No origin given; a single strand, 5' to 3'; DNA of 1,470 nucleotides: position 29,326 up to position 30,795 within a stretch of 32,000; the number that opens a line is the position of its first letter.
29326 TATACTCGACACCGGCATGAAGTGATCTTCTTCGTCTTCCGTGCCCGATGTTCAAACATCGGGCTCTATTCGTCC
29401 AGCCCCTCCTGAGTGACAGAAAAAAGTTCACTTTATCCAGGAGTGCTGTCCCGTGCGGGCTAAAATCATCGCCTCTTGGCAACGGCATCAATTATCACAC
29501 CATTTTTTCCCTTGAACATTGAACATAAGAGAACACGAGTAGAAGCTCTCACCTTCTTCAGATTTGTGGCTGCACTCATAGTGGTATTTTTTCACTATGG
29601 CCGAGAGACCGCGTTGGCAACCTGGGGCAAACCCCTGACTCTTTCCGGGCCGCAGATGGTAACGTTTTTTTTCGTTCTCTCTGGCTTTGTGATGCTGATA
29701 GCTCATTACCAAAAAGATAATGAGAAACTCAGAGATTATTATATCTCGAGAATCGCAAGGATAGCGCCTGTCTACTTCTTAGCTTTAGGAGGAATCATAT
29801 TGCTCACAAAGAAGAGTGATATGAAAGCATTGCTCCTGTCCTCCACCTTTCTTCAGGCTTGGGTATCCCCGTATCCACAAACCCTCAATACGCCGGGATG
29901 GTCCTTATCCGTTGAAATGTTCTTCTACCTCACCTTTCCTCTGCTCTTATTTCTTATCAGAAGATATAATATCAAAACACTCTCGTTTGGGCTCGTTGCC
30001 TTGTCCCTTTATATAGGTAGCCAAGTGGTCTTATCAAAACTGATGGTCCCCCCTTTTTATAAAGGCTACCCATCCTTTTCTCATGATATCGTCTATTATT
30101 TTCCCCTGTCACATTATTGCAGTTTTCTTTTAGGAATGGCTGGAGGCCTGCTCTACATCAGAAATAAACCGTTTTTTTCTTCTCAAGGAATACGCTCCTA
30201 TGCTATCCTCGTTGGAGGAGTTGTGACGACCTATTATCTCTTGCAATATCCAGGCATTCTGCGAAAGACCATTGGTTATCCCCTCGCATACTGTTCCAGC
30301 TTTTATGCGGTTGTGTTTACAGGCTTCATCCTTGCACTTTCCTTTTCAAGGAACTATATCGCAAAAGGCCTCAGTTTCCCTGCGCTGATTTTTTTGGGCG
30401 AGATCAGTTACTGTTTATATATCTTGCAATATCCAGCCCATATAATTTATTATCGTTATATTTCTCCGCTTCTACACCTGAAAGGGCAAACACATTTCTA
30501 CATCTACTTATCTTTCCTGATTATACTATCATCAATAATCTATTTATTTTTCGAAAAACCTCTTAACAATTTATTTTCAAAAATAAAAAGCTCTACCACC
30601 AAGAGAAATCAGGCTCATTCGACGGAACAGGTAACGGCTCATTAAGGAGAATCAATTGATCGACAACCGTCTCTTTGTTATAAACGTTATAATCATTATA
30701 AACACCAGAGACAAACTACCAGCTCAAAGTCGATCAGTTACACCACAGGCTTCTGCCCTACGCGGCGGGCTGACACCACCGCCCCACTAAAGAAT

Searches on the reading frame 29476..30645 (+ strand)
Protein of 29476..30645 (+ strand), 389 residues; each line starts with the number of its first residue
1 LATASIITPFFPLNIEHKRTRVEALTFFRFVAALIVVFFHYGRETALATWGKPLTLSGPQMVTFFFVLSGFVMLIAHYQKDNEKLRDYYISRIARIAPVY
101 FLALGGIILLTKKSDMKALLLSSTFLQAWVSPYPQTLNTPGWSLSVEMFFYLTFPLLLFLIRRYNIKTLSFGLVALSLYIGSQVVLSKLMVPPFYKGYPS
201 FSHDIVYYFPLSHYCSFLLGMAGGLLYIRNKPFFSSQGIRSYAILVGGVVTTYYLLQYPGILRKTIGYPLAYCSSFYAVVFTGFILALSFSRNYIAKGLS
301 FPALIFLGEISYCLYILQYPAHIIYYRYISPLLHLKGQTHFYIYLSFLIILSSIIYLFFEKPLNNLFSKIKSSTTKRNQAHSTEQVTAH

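Call 73: search_protein_families(library=pfam, proteins=[window:29476-30645:+], max_evalue=0.00001)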
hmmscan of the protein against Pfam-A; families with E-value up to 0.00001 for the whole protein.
window:29476-30645:+ (389 aa): 1 family
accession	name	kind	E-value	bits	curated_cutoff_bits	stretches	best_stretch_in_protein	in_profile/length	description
PF01757.29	Acyl_transf_3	-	3.3e-27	95.8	31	1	24-356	3-325/326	Acyltransferase domain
